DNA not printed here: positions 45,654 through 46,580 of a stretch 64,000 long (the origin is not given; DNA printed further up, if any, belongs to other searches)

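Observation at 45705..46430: Bacterial translin/TRAX (C3PO-type) nuclease encoded 22 nt upstream of tRNA-Ala(CGC)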

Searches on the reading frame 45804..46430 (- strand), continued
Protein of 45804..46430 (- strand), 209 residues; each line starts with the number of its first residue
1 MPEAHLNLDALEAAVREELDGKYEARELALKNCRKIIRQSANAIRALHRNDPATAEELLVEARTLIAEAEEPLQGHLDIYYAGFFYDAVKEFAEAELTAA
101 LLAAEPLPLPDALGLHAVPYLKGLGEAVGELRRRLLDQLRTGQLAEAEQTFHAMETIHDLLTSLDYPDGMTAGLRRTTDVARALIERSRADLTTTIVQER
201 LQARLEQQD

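Call 31: find_encoding_contigs(protein=P0346, flank=6000, max_places=1)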
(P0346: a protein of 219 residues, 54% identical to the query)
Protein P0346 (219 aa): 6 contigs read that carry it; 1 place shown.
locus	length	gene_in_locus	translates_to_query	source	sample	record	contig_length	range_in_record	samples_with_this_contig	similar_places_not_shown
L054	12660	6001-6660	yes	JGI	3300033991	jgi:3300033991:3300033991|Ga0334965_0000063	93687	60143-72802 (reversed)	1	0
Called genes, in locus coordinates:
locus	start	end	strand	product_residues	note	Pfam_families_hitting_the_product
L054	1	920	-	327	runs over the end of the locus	-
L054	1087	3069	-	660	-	PF06480:FtsH_ext (faint), PF06068:TIP49 (faint), PF00004:AAA, PF07728:AAA_5 (faint), PF13207:AAA_17 (faint), PF17862:AAA_lid_3, PF01434:Peptidase_M41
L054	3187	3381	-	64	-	PF14552:Tautomerase_2 (weak), PF01361:Tautomerase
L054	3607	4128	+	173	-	PF01351:RNase_HII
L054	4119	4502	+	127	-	PF08378:NERD (weak), PF02021:UPF0102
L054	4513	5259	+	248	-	PF12705:PDDEXK_1, PF01930:Cas_Cas4 (weak)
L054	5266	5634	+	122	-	PF09723:Zn_ribbon_8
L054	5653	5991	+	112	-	PF09723:Zn_ribbon_8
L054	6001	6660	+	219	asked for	PF01997:Translin (weak)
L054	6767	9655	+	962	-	PF00005:ABC_tran (faint), PF02463:SMC_N (faint), PF03193:RsgA_GTPase (faint), PF13191:AAA_16 (faint), PF13401:AAA_22 (faint), PF13555:AAA_29 (faint), PF17760:UvrA_inter, PF17755:UvrA_DNA-bind, +1 more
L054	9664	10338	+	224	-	-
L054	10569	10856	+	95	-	PF13237:Fer4_10 (faint), PF12838:Fer4_7, PF13187:Fer4_9 (weak), PF25160:LdpA_Fe-S-bd (faint), PF00037:Fer4, PF12797:Fer4_2 (weak)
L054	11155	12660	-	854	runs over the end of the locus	PF02463:SMC_N (faint), PF13476:AAA_23, PF13555:AAA_29 (faint), PF04423:Rad50_zn_hook (weak), PF13558:SbcC_Walker_B (weak)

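Call 33: find_encoding_contigs(protein=P0378, flank=6000, max_places=1)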
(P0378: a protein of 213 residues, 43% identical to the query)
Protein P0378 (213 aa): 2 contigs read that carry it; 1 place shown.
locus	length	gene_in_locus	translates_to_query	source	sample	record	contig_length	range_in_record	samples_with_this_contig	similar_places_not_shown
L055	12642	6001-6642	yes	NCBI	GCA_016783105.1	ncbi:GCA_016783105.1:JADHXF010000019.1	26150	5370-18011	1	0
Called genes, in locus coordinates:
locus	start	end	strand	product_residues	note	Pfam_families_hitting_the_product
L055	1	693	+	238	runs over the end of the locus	PF02527:GidB, PF13847:Methyltransf_31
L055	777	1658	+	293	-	PF01680:SOR_SNZ, PF05690:ThiG (weak)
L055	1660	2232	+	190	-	PF01174:SNO, PF03575:Peptidase_S51 (weak), PF07685:GATase_3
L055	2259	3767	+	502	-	PF19568:Spore_III_AA, PF13401:AAA_22 (faint), PF13604:AAA_30 (weak), PF00004:AAA (weak), PF03266:NTPase_1 (faint), PF13238:AAA_18 (faint), PF25516:PTPase, PF01424:R3H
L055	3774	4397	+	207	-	PF02223:Thymidylate_kin, PF13521:AAA_28 (weak)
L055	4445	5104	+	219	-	PF01351:RNase_HII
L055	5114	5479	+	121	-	PF08378:NERD (weak), PF02021:UPF0102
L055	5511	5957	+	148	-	PF17792:ThiD2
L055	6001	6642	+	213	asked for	-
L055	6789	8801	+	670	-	PF03030:H_PPase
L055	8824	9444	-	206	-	PF00753:Lactamase_B, PF12706:Lactamase_B_2 (faint)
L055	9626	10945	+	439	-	PF06245:DUF1015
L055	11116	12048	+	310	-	PF06574:FAD_syn, PF01687:Flavokinase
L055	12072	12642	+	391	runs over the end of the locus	PF00579:tRNA-synt_1b, PF22421:SYY_C-terminal, PF01479:S4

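Call 34: find_encoding_contigs(protein=P0326, flank=6000, max_places=1)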
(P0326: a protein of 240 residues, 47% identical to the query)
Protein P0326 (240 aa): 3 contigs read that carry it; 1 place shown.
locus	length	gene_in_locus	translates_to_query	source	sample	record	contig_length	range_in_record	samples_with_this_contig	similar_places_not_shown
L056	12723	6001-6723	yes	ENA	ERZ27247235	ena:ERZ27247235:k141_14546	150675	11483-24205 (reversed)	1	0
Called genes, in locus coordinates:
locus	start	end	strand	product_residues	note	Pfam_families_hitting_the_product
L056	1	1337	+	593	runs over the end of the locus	-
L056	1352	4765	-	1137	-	PF05048:NosD, PF13229:Beta_helix (weak), PF05048:NosD, PF13229:Beta_helix, PF02412:TSP_3 (faint), PF06439:3keto-disac_hyd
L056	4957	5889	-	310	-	PF00294:PfkB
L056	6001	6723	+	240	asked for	-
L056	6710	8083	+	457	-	PF01743:PolyA_pol, PF12627:PolyA_pol_RNAbd, PF01966:HD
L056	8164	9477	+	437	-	-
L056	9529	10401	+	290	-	PF01381:HTH_3 (weak), PF23023:Anti-Pycsar_Apyc1, PF00753:Lactamase_B, PF19583:ODP (weak), PF12706:Lactamase_B_2 (weak)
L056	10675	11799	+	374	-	PF07690:MFS_1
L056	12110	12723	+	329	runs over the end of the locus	PF01464:SLT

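Call 36: predict_structure(alignment_id=A2)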
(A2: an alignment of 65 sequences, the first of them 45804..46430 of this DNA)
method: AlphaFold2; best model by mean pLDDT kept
length: 209 residues; sequences in the alignment: 65
mean_pLDDT: 94.6   pTM: 0.87
mean pLDDT of the five models: 94.6, 93.6, 93.3, 92.4, 92.0
residues with pLDDT >= 90: 187; 70-90: 17; 50-70: 4; < 50: 1
segments of 3 or more residues with pLDDT < 50: none
pLDDT, mean of each block of 10 residues (from residue 1): 73 95 94 98 97 98 96 89 93 98 96 95 98 97 97 98 92 94 98 96 92
secondary structure, 60 per line:
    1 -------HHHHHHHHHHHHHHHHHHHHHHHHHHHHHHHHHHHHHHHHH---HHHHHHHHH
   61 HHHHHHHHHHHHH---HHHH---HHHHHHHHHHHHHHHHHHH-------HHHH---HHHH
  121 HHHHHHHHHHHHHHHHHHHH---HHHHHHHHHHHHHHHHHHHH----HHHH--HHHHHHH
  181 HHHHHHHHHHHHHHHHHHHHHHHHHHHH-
elements in order: H8-48 H52-73 H77-80 H84-102 H110-113 H117-140 H144-163 H168-171 H174-208

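Call 41: fold_search(model_id=the predicted structure, library=pdb)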
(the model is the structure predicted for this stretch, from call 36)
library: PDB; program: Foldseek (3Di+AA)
matches with E <= 10: 576; with E <= 0.001: 20
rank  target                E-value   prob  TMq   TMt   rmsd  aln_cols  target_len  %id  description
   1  3zc1_C                2.3e-08  1.00  0.80  0.88   2.2       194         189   30  Crystal structure of AfC3PO (released 2013-01-23)
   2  3zc0_B                5.9e-08  1.00  0.79  0.86   2.2       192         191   31  Structure of AfC3PO - duplex RNA complex (released 2013-01-23)
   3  3zc0_D                9.6e-08  1.00  0.79  0.88   2.2       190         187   30  Structure of AfC3PO - duplex RNA complex (released 2013-01-23)
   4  3zc1_D                1.1e-07  1.00  0.76  0.84   3.0       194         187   31  Crystal structure of AfC3PO (released 2013-01-23)
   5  3zc0_A                1.3e-07  1.00  0.77  0.84   2.4       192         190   31  Structure of AfC3PO - duplex RNA complex (released 2013-01-23)
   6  3zc0_C                1.5e-07  1.00  0.80  0.87   2.1       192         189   31  Structure of AfC3PO - duplex RNA complex (released 2013-01-23)
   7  5jre_B                1.1e-06  1.00  0.74  0.83   3.2       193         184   22  Crystal structure of NeC3PO in complex with ssDNA. (released 2016-09-28)
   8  3zc1_A                1.2e-06  1.00  0.75  0.82   3.0       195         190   30  Crystal structure of AfC3PO (released 2013-01-23)
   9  5jr9_D                1.3e-06  1.00  0.77  0.86   2.8       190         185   21  Crystal structure of apo-NeC3PO (released 2016-09-28)
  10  5jrc_A                1.4e-06  1.00  0.76  0.85   3.2       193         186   21  Crystal structure of NeC3PO in complex with ssRNA. (released 2016-09-28)
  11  5jr9_C                1.8e-06  1.00  0.77  0.86   2.9       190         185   21  Crystal structure of apo-NeC3PO (released 2016-09-28)
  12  5jr9_B                2.4e-06  1.00  0.77  0.85   2.9       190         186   21  Crystal structure of apo-NeC3PO (released 2016-09-28)
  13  5jr9_A                5.0e-06  1.00  0.77  0.84   3.4       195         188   20  Crystal structure of apo-NeC3PO (released 2016-09-28)
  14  3axj_B                3.4e-05  1.00  0.77  0.68   4.3       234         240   18  High resolution crystal structure of C3PO (released 2011-04-20)
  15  3pja_L                3.6e-05  1.00  0.75  0.71   3.5       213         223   18  Crystal structure of human C3PO complex (released 2011-05-11)
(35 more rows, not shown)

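Call 50: search_protein_families(library=pfam, proteins=[L040:6695-7402:+, L042:6658-7338:+, L010:6733-7362:+, L010:7224-8534:+, L025:6617-7618:-, L011:6677-8647:-, L013:6653-8581:+, L056:6710-8080:+], max_evalue=0.001)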
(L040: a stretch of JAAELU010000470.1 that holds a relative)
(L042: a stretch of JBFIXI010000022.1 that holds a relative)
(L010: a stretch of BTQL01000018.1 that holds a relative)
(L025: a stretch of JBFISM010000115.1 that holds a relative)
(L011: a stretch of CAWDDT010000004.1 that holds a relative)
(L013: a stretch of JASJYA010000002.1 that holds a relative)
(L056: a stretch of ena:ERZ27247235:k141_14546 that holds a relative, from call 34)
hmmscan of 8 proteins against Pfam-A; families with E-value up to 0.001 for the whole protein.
L040:6695-7402:+ (236 aa): 0 families

L042:6658-7338:+ (227 aa): 0 families

L010:6733-7362:+ (210 aa): 3 families
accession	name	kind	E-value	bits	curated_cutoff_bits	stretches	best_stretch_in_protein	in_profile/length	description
PF00440.29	TetR_N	-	8.5e-16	57.9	24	1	22-66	1-45/47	Bacterial regulatory proteins, tetR family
PF17932.6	TetR_C_24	-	2.3e-08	34.7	26.4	1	88-172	2-85/114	Tetracyclin repressor-like, C-terminal domain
PF17935.6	TetR_C_27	-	0.00033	21.2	26.1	1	126-174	36-85/106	Tetracyclin repressor-like, C-terminal domain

L010:7224-8534:+ (437 aa): 1 family
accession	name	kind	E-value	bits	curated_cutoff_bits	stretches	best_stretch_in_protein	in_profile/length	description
PF06050.19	HGD-D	-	1e-61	209.9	28.4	1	97-434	1-342/342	2-hydroxyglutaryl-CoA dehydratase, D-component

L025:6617-7618:- (334 aa): 3 families
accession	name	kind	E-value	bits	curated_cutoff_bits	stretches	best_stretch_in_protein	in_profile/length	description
PF01408.29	GFO_IDH_MocA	-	5.2e-26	92.1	24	1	7-123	3-120/120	Oxidoreductase family, NAD-binding Rossmann fold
PF22725.1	GFO_IDH_MocA_C3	-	2.7e-20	73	27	1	132-251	2-123/124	GFO/IDH/MocA C-terminal domain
PF02894.22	GFO_IDH_MocA_C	-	7.9e-16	58.9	22.9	1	140-328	6-213/218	Oxidoreductase family, C-terminal alpha/beta domain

L011:6677-8647:- (657 aa): 6 families
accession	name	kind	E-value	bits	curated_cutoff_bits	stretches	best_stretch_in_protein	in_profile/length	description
PF02518.31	HATPase_c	-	1.2e-20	74.4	26.4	1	402-517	4-110/111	Histidine kinase-, DNA gyrase B-, and HSP90-like ATPase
PF00072.30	Response_reg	-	6.3e-17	62.2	30.2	1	540-648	1-110/111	Response regulator receiver domain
PF08447.18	PAS_3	-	2.1e-13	50.7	25.6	1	185-265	3-83/89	PAS fold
PF00512.31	HisKA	-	5.4e-06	26.8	26.9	1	293-357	2-65/66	His Kinase A (phospho-acceptor) domain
PF00989.32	PAS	-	3.7e-05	24.1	22.6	0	162-274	2-113/113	PAS fold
PF08448.16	PAS_4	-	4.2e-05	24.2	23.1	0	208-274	39-105/110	PAS fold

L013:6653-8581:+ (643 aa): 6 families
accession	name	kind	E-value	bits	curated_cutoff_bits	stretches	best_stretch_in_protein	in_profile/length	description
PF00326.27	Peptidase_S9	-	1.1e-49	169.2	22.6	1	422-625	6-211/213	Prolyl oligopeptidase family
PF20434.5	BD-FAE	-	2.7e-10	40.6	26.8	1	402-584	14-215/215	BD-FAE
PF01738.24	DLH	-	9.1e-07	29.1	21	1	461-610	77-196/217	Dienelactone hydrolase family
PF07676.18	PD40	-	0.00013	22.3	20.9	0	226-248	13-37/38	WD40-like Beta Propeller Repeat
PF00561.26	Abhydrolase_1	-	0.00025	21.2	25.8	0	539-601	183-238/245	alpha/beta hydrolase fold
PF02129.25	Peptidase_S15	-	0.00055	20.1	23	0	541-591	205-252/262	X-Pro dipeptidyl-peptidase (S15 family)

L056:6710-8080:+ (457 aa): 4 families
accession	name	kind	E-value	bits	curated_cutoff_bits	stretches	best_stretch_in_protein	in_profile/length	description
PF01743.26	PolyA_pol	-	8e-26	91.3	23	1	20-147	1-126/126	Poly A polymerase head domain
PF12627.12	PolyA_pol_RNAbd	-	1.1e-20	73.6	22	1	174-235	1-62/64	Probable RNA and SrmB- binding site of polymerase A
PF01966.28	HD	-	9.3e-11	42.5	22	1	243-333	2-90/116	HD domain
PF13735.12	tRNA_NucTran2_2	-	3.9e-05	24.1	27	1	303-439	23-143/149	tRNA nucleotidyltransferase domain 2 putative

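Call 58: find_related_loci(query=A3, collection=metagenome_contigs, flank=4000)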
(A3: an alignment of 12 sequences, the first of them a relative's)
Query A3 (218 aa) in metagenome_contigs; peptide patterns used: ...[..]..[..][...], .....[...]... (x = any residue, [..] = any of these).
599 stretches matched a pattern (row limit reached: there are more); 390 encode a relative of the query (tblastn E <= 1e-3); the best 80 are kept; 80 distinct loci.
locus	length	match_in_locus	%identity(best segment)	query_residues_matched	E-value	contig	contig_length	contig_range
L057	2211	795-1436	74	1-214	4e-96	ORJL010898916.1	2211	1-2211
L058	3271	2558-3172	65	4-208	7e-84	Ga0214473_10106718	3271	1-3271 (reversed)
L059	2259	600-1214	62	4-208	2e-84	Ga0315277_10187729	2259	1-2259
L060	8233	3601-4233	59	1-211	3e-79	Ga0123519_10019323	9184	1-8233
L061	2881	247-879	59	1-211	2e-80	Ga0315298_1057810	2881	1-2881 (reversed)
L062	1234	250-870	61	2-208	2e-84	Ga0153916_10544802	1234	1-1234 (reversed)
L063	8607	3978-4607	57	2-211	2e-78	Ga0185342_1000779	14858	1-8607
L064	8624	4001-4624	58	1-208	3e-78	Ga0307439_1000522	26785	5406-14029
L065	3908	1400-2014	61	4-208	2e-78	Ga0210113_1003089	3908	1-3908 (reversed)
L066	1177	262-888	59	3-211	5e-83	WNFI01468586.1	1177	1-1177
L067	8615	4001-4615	58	4-208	1e-76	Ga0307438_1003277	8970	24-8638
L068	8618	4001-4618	60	3-207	4e-76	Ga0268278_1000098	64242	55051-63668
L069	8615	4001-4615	60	4-208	1e-75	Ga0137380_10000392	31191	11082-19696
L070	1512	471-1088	58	3-208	8e-80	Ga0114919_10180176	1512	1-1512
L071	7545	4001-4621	56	2-208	8e-76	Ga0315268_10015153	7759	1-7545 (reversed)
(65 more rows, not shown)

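Call 64: list_cluster_members(proteins=[P0122, P0124, P0126, P0133, P0137, P0147, P0149, P0175, P0201, P0257])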
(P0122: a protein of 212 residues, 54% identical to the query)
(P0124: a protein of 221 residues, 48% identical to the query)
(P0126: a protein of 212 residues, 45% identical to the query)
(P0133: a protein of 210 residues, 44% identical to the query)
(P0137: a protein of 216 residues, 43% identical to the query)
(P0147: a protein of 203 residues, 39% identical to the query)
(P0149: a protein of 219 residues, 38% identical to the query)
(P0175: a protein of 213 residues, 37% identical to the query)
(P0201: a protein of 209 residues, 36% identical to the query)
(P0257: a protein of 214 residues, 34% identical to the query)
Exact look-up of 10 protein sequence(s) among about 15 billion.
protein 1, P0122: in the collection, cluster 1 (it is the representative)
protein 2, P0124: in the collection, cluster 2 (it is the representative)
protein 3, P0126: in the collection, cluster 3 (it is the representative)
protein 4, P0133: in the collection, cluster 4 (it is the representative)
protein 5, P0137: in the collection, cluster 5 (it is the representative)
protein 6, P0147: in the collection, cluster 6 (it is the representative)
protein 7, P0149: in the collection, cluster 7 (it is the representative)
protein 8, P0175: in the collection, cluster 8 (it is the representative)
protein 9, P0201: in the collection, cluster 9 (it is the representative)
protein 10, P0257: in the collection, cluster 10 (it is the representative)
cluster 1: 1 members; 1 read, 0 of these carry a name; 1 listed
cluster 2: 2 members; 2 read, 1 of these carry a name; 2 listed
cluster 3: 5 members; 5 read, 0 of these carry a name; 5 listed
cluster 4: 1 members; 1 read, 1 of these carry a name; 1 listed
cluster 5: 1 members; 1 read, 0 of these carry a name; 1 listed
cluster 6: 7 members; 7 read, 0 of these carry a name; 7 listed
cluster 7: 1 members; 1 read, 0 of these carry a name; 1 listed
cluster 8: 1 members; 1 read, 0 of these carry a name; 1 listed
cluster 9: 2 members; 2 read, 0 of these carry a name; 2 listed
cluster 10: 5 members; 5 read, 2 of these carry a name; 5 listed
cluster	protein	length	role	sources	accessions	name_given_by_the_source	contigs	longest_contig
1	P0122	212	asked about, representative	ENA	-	-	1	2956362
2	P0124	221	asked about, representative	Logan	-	-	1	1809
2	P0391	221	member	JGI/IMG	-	translin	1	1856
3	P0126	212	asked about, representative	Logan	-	-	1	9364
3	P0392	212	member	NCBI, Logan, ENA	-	-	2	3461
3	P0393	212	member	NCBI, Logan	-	-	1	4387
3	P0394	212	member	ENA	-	-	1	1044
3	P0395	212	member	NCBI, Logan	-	-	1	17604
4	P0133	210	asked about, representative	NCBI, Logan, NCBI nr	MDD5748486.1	MAG: haloacid dehalogenase [Actinomycetota bacterium] | haloacid dehalogenase [Actinomycetota bacterium]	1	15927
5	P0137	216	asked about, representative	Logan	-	-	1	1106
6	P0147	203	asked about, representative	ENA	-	-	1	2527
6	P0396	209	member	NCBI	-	-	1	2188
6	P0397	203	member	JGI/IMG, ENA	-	-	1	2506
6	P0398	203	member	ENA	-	-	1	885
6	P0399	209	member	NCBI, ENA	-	-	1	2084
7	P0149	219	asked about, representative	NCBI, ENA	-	-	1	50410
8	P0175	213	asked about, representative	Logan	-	-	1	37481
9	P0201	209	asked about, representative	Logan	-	-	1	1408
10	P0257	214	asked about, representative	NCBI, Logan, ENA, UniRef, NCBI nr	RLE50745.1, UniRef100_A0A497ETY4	MAG: hypothetical protein DRJ31_00205 [Candidatus Methanomethylicota archaeon] | Haloacid dehalogenase n=1 Tax=Thermoproteota archaeon TaxID=2056631 RepID=A0A497ETY4_9CREN | MAG: hypothetical protein DRJ31_00205 [Candidatus Verstraetearchaeota archaeon]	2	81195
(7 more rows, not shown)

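Call 65: find_encoding_contigs(protein=P0133, flank=6000, max_places=1)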
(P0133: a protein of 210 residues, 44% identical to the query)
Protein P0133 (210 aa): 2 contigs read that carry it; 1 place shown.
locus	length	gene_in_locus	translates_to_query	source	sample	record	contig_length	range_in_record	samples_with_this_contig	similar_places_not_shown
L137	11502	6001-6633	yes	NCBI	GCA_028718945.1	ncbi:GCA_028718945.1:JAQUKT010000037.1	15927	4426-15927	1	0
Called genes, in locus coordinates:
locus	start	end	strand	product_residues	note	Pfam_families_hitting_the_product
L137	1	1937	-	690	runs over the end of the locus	PF03030:H_PPase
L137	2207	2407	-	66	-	-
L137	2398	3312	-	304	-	PF08843:AbiEii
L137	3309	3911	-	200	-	PF13338:AbiEi_4 (weak)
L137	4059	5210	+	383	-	PF00155:Aminotran_1_2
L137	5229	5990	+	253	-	PF04199:Cyclase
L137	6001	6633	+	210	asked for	-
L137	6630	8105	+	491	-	PF01522:Polysacc_deac_1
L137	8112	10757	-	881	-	PF01590:GAF, PF13185:GAF_2, PF13492:GAF_3, PF01590:GAF, PF13185:GAF_2, PF13492:GAF_3, PF00989:PAS, PF08448:PAS_4, +4 more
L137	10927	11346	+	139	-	-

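Call 66: find_encoding_contigs(protein=P0122, flank=6000, max_places=1)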
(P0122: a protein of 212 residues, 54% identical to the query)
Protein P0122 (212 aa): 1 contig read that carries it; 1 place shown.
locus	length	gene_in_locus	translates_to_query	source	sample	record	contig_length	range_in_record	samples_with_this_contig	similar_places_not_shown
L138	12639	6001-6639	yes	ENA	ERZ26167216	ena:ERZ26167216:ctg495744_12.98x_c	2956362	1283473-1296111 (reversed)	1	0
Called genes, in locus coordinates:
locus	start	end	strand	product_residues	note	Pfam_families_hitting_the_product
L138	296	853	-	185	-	-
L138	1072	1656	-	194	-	PF12804:NTP_transf_3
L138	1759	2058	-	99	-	PF09723:Zn_ribbon_8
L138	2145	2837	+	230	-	PF02660:G3P_acyltransf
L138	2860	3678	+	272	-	PF00483:NTP_transferase, PF12804:NTP_transf_3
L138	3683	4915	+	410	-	PF03453:MoeA_N, PF00994:MoCF_biosynth, PF03454:MoeA_C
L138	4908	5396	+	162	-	PF01967:MoaC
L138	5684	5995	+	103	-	PF28211:GlpR (weak)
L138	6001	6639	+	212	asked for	-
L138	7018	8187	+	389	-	PF13356:Arm-DNA-bind_3, PF22022:Phage_int_M, PF00589:Phage_integrase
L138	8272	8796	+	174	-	-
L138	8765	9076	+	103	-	PF01527:HTH_Tnp_1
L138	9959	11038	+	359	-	PF01548:DEDD_Tnp_IS110, PF02371:Transposase_20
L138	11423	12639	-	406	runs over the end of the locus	PF01548:DEDD_Tnp_IS110, PF02371:Transposase_20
